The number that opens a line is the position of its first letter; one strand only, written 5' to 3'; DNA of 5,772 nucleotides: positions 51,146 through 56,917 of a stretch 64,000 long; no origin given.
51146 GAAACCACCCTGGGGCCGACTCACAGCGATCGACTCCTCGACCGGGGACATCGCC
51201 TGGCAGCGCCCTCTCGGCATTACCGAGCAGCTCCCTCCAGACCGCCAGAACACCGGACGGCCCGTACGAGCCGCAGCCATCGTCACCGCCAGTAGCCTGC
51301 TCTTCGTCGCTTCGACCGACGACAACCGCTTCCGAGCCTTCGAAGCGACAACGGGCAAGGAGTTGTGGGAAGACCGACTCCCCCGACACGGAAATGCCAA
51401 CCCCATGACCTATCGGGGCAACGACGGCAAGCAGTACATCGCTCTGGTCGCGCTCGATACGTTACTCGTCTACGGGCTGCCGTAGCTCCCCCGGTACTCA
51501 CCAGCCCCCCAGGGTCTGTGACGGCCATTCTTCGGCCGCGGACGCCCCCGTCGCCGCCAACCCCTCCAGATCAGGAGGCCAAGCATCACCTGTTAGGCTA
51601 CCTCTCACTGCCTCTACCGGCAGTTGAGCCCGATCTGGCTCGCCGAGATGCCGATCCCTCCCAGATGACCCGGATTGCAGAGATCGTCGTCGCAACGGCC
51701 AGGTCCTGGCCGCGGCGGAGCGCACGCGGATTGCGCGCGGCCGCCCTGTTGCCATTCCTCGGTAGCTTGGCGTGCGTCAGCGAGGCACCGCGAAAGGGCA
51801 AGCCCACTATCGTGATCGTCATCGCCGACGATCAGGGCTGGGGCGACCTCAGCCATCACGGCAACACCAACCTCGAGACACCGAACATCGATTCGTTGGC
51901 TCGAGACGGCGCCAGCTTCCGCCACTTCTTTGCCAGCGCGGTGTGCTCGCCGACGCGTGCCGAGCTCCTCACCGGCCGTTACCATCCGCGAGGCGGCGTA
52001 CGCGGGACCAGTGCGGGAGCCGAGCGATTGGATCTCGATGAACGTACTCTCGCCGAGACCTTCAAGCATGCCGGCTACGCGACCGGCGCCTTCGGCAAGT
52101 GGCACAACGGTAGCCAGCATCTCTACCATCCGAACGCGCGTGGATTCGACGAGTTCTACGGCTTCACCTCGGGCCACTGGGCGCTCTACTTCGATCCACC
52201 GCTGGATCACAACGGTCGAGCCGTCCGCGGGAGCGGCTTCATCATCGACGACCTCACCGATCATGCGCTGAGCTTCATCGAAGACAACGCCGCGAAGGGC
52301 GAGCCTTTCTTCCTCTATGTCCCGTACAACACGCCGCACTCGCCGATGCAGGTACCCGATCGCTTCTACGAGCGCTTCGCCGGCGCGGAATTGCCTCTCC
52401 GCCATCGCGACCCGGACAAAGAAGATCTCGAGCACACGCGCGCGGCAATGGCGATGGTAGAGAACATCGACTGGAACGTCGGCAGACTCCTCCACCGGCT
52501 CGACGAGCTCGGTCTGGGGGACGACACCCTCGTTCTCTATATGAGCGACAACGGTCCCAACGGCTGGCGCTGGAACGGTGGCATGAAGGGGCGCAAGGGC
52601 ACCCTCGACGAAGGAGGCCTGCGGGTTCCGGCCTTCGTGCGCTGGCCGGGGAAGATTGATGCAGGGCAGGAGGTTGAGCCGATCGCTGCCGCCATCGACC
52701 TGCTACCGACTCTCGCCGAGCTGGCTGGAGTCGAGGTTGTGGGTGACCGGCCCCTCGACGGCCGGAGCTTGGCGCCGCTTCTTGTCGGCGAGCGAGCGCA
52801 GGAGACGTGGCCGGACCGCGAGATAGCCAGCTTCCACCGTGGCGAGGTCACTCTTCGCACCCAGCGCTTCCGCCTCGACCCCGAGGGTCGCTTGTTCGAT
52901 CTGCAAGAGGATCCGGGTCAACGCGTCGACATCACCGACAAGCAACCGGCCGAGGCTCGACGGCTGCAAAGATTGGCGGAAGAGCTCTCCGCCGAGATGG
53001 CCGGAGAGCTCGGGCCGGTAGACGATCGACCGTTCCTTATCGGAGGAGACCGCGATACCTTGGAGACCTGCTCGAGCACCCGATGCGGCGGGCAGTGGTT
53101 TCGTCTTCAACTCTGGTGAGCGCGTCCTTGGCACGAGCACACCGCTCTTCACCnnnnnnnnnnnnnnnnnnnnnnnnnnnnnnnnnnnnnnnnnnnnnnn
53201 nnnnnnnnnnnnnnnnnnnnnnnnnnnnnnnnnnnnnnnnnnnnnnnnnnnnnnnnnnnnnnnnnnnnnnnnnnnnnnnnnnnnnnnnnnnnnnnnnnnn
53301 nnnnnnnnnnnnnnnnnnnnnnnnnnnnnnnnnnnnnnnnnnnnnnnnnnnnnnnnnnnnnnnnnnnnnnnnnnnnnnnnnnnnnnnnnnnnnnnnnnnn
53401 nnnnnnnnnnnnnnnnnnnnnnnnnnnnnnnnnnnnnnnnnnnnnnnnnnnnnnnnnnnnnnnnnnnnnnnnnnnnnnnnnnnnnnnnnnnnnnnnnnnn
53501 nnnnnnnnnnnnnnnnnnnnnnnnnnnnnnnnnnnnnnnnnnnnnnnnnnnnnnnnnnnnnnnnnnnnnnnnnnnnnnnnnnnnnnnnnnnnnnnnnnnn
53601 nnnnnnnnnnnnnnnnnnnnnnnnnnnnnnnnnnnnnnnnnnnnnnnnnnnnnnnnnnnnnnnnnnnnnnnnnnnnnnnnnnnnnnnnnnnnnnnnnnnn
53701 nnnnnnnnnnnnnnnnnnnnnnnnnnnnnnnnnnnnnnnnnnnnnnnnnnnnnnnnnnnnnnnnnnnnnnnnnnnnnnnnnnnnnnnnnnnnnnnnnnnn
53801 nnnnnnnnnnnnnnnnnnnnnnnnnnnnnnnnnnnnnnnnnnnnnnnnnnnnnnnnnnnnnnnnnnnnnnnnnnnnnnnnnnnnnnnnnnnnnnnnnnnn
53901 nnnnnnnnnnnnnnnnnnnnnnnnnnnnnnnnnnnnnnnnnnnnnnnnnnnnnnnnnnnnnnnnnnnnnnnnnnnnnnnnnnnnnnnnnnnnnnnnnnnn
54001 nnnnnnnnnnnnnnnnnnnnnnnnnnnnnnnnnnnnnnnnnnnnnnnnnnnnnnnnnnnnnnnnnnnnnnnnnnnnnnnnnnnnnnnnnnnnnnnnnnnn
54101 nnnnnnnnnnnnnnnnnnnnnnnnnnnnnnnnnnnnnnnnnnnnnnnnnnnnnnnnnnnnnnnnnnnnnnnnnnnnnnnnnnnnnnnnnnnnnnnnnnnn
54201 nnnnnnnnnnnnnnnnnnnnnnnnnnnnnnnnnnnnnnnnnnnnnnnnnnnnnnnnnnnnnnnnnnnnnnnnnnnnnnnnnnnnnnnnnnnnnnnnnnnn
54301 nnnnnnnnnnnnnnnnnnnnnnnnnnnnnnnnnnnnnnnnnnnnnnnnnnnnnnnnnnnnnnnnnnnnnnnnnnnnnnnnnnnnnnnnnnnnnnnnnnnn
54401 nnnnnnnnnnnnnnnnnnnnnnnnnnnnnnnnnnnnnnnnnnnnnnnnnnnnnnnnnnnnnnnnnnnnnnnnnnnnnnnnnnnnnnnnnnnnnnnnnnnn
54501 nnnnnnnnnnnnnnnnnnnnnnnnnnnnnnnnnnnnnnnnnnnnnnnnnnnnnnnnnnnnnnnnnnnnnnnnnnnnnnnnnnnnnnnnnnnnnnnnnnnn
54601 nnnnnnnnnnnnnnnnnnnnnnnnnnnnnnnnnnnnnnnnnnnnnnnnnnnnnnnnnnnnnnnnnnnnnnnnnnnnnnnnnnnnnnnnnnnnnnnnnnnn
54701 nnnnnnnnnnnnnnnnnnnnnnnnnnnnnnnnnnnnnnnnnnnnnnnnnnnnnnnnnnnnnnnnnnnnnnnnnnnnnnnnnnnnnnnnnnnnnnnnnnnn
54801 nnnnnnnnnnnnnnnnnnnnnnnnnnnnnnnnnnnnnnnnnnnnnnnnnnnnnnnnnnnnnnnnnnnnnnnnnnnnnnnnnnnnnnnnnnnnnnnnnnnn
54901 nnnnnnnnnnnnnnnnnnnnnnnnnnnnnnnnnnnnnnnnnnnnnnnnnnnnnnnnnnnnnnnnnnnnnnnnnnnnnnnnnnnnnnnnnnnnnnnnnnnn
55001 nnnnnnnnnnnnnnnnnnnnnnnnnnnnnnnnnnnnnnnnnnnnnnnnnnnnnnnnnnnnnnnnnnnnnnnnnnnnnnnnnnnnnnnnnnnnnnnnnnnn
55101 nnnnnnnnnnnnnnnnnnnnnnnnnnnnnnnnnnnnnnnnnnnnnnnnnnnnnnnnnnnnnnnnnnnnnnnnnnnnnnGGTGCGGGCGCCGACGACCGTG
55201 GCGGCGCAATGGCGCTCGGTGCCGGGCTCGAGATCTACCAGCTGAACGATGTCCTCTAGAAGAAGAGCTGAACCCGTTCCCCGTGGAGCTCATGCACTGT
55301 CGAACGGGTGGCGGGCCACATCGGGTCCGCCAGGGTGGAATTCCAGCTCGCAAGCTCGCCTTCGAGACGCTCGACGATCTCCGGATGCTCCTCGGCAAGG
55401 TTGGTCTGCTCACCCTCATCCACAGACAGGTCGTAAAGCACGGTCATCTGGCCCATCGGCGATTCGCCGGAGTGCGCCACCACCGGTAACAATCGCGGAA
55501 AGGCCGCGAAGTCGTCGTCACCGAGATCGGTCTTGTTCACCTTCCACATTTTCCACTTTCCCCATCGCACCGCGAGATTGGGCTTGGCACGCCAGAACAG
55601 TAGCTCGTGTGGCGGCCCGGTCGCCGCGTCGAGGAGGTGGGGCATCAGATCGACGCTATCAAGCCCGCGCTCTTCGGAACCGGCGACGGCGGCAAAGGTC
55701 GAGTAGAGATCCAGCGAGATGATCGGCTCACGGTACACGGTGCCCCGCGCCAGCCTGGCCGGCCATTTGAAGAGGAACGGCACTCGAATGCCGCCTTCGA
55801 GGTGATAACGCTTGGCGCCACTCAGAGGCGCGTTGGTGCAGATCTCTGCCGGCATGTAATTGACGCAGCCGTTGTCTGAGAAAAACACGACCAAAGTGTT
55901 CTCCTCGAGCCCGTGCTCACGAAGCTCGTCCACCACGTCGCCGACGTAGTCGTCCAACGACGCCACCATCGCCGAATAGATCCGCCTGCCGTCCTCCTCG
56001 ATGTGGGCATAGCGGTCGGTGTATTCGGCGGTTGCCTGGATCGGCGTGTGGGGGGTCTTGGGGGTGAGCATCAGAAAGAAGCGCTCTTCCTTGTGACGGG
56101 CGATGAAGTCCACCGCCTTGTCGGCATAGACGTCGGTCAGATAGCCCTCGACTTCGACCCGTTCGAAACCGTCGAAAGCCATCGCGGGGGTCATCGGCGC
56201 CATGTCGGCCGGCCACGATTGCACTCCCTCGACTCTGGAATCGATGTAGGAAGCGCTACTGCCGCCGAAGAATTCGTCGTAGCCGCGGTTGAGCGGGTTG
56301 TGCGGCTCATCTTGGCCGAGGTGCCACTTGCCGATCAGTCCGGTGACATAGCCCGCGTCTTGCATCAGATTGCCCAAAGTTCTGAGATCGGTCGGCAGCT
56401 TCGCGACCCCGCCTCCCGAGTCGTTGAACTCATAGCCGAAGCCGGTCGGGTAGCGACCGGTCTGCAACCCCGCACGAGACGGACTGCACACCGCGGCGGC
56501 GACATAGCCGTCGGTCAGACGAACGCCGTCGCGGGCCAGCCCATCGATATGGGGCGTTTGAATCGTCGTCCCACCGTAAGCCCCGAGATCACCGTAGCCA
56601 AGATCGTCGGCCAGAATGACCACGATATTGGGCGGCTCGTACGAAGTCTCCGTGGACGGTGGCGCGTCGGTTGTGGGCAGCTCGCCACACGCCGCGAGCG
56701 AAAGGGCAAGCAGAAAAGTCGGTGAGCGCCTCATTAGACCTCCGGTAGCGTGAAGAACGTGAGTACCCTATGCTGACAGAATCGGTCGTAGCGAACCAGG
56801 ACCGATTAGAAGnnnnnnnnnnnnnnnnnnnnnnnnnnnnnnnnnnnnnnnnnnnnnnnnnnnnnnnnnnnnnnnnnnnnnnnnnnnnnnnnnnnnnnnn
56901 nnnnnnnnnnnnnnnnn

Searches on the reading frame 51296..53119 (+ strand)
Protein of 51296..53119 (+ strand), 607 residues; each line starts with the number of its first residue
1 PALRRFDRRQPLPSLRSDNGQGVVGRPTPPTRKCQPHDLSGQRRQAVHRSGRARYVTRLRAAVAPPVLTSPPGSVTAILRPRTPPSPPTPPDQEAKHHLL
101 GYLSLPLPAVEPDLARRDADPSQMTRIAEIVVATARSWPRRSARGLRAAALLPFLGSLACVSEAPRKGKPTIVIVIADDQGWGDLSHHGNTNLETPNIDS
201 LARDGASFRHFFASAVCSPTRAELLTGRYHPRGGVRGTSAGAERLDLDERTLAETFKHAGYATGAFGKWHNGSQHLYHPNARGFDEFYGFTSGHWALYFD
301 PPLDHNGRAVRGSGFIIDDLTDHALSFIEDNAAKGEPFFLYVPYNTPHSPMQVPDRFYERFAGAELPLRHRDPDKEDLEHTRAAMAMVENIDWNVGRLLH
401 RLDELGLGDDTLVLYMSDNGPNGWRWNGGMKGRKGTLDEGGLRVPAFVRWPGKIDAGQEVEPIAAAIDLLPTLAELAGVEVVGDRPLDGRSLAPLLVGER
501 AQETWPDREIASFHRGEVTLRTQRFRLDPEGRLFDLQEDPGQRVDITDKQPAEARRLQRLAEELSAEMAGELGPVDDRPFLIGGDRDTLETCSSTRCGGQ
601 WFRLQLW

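Call 27: search_protein_families(library=pfam, proteins=[window:51296-53119:+], max_evalue=0.001)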
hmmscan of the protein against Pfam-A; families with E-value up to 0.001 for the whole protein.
window:51296-53119:+ (607 aa): 2 families
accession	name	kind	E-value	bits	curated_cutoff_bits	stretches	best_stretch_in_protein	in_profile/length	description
PF00884.28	Sulfatase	-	2.1e-58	198.5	25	1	170-479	1-301/301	Sulfatase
PF16347.10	SGSH_C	-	2.9e-10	41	29.3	1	438-564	12-148/154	N-sulphoglucosamine sulphohydrolase, C-terminal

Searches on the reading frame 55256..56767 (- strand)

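Call 37: search_protein_families(library=pfam, proteins=[window:55256-56767:-], max_evalue=0.001)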
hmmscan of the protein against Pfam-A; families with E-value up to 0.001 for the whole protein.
window:55256-56767:- (503 aa): 4 families
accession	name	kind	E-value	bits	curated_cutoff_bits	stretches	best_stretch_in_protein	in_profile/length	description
PF00884.28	Sulfatase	-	6.7e-60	203.4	25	1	46-363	1-300/301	Sulfatase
PF14707.11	Sulfatase_C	-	2.6e-07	31.7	30.9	1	388-480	5-97/127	C-terminal region of aryl-sulfatase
PF01663.27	Phosphodiest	-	5.6e-06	26.6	23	1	248-304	168-224/342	Type I phosphodiesterase / nucleotide pyrophosphatase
PF16347.10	SGSH_C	-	7.3e-05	23.4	29.3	1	319-365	8-54/154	N-sulphoglucosamine sulphohydrolase, C-terminal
